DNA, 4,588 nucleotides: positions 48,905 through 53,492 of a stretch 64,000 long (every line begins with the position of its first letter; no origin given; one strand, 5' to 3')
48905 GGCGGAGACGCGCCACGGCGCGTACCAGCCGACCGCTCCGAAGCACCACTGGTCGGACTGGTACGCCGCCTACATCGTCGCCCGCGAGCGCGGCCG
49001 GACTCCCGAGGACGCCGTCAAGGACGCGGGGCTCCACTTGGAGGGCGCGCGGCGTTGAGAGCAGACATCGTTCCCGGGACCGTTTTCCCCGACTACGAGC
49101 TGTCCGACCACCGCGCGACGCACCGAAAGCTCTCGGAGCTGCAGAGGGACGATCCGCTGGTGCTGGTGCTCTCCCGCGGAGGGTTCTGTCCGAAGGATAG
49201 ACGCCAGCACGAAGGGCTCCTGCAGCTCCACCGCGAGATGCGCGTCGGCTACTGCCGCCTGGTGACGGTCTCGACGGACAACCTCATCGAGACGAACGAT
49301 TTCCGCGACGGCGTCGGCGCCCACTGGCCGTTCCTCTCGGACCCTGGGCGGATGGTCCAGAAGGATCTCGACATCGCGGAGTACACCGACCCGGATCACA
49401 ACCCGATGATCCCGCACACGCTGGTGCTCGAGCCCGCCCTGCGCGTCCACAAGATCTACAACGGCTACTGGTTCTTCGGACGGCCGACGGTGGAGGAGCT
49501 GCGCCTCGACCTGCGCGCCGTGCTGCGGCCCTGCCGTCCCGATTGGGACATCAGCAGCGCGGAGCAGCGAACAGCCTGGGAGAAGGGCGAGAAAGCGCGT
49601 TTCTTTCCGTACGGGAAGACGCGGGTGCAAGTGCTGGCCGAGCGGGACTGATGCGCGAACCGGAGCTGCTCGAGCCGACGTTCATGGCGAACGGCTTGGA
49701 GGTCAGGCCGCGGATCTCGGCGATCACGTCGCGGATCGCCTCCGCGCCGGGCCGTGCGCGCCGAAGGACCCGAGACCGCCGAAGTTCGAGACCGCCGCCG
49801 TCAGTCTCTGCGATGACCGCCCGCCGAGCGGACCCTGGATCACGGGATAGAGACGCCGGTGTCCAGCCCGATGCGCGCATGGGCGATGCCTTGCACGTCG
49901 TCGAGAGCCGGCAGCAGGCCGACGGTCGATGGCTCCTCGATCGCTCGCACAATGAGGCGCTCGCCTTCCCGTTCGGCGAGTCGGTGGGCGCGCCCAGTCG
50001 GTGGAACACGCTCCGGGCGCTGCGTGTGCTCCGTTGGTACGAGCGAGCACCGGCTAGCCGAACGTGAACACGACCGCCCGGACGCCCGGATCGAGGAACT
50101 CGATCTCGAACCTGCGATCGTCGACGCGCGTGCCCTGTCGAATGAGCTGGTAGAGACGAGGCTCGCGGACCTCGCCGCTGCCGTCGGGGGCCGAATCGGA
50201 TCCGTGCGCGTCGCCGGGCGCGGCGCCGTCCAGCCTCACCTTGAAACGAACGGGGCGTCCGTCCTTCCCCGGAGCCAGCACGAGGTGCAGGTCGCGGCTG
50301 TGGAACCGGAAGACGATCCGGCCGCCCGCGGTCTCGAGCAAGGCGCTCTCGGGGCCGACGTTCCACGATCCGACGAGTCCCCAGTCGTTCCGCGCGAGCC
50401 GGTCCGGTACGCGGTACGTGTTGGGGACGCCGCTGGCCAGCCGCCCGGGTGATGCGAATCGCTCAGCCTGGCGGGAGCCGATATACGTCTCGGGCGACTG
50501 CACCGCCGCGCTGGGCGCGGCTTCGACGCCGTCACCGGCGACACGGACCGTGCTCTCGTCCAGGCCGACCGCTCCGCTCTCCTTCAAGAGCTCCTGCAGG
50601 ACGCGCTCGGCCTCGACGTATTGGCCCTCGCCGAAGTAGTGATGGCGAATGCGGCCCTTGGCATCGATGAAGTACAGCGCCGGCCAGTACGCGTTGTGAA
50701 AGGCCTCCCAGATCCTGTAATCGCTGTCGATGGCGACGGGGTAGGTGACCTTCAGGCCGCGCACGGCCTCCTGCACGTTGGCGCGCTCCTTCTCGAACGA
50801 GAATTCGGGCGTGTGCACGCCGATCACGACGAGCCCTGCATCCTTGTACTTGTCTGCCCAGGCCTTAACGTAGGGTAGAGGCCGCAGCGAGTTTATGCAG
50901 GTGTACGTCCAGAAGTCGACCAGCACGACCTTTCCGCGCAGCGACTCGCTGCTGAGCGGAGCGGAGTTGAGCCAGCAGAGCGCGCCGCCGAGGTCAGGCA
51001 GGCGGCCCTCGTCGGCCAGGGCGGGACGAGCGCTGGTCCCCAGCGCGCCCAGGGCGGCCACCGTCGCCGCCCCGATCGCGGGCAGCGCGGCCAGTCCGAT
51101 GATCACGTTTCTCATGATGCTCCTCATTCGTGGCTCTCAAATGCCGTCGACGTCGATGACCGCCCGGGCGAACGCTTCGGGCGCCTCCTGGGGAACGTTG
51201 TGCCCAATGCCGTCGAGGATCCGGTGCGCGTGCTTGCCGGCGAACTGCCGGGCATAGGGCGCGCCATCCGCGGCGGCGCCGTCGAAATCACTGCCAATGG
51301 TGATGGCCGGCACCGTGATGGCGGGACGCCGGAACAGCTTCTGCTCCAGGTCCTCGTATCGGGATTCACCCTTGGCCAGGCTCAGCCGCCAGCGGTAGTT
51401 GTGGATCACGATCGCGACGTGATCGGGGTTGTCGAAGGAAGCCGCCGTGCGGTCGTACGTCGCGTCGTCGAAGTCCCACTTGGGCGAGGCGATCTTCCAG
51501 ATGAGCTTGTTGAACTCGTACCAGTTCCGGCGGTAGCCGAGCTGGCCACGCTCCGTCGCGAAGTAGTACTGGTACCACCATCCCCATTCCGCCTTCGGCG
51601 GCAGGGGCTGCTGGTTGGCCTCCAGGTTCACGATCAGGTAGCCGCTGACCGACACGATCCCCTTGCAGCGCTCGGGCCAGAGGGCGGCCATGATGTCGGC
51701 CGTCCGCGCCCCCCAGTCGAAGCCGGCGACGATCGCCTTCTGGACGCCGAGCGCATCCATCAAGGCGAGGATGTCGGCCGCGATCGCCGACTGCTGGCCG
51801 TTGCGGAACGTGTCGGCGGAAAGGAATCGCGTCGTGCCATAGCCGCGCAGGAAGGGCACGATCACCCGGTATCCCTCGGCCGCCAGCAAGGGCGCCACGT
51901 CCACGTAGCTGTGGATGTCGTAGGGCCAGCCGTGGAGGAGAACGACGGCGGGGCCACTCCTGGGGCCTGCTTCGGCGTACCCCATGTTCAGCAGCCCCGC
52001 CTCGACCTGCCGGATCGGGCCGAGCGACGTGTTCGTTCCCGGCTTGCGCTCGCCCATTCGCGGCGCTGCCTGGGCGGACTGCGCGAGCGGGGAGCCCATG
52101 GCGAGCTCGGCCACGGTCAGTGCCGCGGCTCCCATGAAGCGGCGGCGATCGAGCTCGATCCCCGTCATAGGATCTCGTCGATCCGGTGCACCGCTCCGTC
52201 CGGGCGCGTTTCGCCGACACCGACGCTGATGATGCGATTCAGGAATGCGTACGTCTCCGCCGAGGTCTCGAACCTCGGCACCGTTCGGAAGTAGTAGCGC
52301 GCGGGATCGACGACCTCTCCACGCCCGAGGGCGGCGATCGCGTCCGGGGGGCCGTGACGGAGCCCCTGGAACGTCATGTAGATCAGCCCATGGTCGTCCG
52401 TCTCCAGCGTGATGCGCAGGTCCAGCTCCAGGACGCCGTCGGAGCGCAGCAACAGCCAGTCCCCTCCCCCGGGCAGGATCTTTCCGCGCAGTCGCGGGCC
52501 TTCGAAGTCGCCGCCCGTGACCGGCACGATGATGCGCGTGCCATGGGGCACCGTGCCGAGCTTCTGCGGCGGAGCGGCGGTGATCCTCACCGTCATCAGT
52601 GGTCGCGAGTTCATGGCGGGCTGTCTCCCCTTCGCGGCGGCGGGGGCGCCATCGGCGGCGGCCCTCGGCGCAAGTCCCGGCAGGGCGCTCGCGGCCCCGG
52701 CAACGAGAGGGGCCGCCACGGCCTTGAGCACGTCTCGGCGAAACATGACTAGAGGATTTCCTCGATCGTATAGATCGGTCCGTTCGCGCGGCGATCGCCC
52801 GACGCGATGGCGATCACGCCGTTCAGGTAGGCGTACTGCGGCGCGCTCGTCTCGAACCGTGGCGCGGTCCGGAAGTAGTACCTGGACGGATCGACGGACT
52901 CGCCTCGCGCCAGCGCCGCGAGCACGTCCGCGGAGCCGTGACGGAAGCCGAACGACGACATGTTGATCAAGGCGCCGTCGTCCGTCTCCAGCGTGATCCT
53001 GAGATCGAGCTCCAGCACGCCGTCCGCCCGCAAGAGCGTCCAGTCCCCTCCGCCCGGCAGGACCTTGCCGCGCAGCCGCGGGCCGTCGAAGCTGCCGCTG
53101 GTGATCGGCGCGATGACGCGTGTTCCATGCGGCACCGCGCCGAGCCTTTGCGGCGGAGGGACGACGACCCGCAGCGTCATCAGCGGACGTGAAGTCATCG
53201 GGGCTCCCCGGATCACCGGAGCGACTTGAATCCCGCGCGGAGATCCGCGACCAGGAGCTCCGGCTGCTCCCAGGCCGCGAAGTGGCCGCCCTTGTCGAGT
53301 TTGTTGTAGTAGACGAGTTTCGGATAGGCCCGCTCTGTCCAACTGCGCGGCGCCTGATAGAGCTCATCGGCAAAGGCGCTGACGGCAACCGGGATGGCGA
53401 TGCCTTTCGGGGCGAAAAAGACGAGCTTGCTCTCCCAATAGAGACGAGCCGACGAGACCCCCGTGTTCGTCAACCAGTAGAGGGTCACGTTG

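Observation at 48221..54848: Direct-orientation cassettes C and D with duplicated TGGACGA boxes, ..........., and a conserved sigma70-like -35/-10 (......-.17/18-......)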

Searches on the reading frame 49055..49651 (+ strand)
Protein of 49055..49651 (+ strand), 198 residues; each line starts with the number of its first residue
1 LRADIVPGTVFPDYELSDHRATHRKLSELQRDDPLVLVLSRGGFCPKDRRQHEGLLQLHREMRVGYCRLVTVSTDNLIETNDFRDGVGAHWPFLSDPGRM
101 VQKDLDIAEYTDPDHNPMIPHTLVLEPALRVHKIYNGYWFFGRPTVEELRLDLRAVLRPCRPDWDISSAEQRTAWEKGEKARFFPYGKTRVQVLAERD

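Call 32: search_protein_families(library=ncbifam, proteins=[window:49055-49651:+], max_evalue=0.001)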
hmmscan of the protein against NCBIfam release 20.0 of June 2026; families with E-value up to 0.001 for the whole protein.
window:49055-49651:+ (198 aa): 1 family
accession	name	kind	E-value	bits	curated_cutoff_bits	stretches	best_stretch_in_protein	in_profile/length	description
NF040769.1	SelL_rel_redox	subfamily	1e-05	25.3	120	1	11-107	3-100/173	SelL-related redox protein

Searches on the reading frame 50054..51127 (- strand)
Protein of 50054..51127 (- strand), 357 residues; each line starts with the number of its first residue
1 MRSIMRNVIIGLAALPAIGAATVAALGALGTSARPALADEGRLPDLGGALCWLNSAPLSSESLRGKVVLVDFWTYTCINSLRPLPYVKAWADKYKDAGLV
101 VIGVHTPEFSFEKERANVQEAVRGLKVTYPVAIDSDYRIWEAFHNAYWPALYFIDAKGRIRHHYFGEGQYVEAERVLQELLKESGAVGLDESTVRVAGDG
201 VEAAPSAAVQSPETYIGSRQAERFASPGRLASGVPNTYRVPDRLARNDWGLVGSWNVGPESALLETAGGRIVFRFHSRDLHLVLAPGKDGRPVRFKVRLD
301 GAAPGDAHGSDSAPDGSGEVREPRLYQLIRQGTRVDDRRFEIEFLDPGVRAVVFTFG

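Call 16: search_protein_families(library=pfam, proteins=[window:50054-51127:-], max_evalue=0.01)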
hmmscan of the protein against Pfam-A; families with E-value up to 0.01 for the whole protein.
window:50054-51127:- (357 aa): 4 families
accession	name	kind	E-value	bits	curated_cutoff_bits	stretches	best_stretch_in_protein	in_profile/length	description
PF17991.7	Thioredoxin_10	-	1.1e-43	149.6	27.1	1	211-357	1-142/142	Thioredoxin like C-terminal domain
PF00578.27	AhpC-TSA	-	3.1e-09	37.3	26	1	57-162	17-123/124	AhpC/TSA family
PF08534.16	Redoxin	-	8e-09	35.9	26.6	1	43-167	6-135/148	Redoxin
PF13905.12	Thioredoxin_8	-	1.1e-05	26.1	27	1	65-160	1-94/94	Thioredoxin-like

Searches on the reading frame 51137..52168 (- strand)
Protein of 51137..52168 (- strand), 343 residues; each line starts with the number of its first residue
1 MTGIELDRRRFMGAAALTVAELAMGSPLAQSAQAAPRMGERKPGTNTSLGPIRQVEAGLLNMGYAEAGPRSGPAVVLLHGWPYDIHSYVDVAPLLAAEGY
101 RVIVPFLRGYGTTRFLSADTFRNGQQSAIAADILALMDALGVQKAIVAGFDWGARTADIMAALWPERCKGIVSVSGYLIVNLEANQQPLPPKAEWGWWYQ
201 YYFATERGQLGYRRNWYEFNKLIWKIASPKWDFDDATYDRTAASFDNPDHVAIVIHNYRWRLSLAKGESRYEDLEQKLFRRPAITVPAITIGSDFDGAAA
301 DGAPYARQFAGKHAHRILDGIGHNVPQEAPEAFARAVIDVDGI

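Call 16: search_protein_families(library=pfam, proteins=[window:51137-52168:-], max_evalue=0.01)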
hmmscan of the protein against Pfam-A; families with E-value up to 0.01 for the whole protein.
window:51137-52168:- (343 aa): 3 families
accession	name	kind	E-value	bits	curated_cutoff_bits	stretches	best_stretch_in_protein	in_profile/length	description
PF00561.26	Abhydrolase_1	-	3.2e-22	79.8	25.8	1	73-204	1-129/245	alpha/beta hydrolase fold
PF12697.13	Abhydrolase_6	-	2.1e-12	48.6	26.3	1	75-336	1-217/217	Alpha/beta hydrolase family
PF12146.15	Hydrolase_4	-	0.00011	22.1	27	1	74-200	6-131/239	Serine aminopeptidase, S33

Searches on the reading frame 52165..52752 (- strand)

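Call 16: search_protein_families(library=pfam, proteins=[window:52165-52752:-], max_evalue=0.01)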
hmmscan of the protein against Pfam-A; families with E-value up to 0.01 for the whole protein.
window:52165-52752:- (195 aa): 1 family
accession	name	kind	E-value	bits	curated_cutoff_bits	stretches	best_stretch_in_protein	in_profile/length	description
PF11578.13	DUF3237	-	4.3e-43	147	24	1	50-189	4-144/149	Protein of unknown function (DUF3237)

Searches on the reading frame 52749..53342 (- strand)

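Call 16: search_protein_families(library=pfam, proteins=[window:52749-53342:-], max_evalue=0.01)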
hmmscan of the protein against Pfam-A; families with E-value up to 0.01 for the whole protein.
window:52749-53342:- (197 aa): 1 family
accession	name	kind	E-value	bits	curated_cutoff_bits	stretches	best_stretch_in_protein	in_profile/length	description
PF11578.13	DUF3237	-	4e-43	147.1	24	1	51-193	3-146/149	Protein of unknown function (DUF3237)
